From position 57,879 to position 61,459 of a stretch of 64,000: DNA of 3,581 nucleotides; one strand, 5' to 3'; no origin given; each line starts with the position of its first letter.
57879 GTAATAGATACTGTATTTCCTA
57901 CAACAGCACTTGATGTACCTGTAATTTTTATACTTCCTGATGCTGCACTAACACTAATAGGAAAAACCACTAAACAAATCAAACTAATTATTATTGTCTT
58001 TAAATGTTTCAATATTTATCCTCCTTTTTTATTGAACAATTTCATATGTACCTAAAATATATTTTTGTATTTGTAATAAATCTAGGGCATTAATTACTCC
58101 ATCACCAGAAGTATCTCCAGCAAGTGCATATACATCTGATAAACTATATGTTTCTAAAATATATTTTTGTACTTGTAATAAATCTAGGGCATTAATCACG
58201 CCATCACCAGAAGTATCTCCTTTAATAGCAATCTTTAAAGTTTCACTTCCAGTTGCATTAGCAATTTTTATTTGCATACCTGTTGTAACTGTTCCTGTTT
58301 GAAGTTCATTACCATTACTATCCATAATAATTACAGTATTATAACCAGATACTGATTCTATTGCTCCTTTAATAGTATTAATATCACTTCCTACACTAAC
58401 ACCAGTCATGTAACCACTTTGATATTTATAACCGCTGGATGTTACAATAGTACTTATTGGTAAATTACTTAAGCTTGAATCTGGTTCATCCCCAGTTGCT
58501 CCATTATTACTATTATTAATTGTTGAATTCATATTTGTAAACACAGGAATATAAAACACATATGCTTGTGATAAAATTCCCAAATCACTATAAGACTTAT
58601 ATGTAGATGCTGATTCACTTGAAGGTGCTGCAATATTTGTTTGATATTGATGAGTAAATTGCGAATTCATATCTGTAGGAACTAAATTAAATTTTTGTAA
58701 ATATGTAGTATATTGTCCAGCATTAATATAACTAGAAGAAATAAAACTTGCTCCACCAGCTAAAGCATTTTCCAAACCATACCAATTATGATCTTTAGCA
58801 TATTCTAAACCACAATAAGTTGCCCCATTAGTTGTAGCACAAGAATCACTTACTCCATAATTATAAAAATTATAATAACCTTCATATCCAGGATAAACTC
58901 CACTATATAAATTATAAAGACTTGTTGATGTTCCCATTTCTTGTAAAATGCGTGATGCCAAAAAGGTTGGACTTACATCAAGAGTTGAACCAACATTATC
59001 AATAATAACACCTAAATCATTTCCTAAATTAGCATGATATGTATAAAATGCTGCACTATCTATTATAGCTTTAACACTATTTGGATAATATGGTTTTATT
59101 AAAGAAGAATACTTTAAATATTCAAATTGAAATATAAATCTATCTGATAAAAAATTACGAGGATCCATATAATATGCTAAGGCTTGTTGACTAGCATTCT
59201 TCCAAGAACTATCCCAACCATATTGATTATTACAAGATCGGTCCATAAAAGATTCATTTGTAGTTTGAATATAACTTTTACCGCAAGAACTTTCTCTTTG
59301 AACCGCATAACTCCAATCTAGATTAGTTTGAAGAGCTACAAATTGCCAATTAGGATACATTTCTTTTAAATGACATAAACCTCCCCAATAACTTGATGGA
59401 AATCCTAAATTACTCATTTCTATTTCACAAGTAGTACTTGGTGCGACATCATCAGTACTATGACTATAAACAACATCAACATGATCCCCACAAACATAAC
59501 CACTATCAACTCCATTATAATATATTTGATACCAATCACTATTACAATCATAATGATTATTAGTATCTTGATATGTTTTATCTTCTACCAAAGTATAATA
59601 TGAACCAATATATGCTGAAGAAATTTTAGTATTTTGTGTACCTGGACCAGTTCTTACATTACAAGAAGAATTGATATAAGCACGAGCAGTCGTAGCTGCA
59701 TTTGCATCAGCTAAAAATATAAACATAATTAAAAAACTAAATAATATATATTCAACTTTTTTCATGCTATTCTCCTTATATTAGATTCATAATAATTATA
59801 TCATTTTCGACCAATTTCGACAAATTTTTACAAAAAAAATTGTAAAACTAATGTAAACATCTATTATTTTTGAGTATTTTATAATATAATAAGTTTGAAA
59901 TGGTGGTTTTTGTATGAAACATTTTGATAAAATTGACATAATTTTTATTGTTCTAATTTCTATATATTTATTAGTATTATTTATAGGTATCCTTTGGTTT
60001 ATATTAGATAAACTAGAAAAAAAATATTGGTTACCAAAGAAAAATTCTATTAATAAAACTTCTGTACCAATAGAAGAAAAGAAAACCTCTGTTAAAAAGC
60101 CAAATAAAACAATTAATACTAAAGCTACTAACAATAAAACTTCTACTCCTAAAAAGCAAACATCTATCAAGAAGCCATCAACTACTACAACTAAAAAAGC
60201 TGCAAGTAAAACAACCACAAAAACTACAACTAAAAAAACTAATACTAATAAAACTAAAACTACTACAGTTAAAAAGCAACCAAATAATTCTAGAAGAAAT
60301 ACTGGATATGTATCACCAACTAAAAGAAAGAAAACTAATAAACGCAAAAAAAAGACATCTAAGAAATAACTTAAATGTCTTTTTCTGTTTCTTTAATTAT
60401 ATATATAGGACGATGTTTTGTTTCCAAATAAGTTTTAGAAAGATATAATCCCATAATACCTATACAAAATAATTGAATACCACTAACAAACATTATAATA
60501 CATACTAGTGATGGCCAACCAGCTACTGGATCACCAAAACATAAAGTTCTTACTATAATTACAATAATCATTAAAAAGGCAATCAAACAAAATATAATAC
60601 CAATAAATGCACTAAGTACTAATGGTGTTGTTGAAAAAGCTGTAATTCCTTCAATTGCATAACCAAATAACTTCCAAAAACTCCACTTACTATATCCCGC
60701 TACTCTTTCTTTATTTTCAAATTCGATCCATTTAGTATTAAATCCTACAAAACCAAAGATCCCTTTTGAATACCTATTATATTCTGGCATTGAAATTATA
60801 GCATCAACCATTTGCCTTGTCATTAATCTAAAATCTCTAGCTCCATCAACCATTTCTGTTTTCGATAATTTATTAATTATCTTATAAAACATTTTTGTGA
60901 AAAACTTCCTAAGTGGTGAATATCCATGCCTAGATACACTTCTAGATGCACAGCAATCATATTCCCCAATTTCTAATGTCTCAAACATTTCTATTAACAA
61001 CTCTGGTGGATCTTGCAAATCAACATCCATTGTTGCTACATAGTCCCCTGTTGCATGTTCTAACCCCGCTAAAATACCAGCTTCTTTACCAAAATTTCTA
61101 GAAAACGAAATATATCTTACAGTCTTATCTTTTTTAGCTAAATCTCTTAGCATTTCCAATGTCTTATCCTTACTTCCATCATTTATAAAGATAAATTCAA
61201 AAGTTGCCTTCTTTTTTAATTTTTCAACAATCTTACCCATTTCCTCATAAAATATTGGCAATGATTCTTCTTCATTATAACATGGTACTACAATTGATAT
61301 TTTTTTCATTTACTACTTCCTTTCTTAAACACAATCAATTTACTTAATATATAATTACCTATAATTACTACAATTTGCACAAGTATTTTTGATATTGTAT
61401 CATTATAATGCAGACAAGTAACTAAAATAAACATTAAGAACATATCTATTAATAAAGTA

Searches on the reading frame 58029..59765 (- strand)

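Call 35: search_protein_families(library=pfam, proteins=[window:58029-59765:-], max_evalue=0.001)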
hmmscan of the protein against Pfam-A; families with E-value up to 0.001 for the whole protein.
window:58029-59765:- (578 aa): 2 families
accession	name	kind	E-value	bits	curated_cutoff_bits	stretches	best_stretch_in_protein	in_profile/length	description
PF00404.24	Dockerin_1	-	3.5e-13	50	22.9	1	515-571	1-57/57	Dockerin type I domain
PF08239.17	SH3_3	-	8.8e-07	29.5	27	1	36-96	4-53/54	Bacterial SH3 domain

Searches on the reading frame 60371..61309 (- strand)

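Call 35: search_protein_families(library=pfam, proteins=[window:60371-61309:-], max_evalue=0.001)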
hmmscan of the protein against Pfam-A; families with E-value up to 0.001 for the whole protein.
window:60371-61309:- (312 aa): 3 families
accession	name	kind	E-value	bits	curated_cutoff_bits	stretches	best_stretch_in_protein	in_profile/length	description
PF00535.33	Glycos_transf_2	-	5e-32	111.6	23.3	1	5-170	1-166/168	Glycosyl transferase family 2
PF10111.15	Glyco_tranf_2_2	-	8.2e-08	32.5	27.3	1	5-98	1-92/276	Glycosyltransferase like family 2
PF13641.12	Glyco_tranf_2_3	-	6.1e-06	26.9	27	1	4-113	3-112/230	Glycosyltransferase like family 2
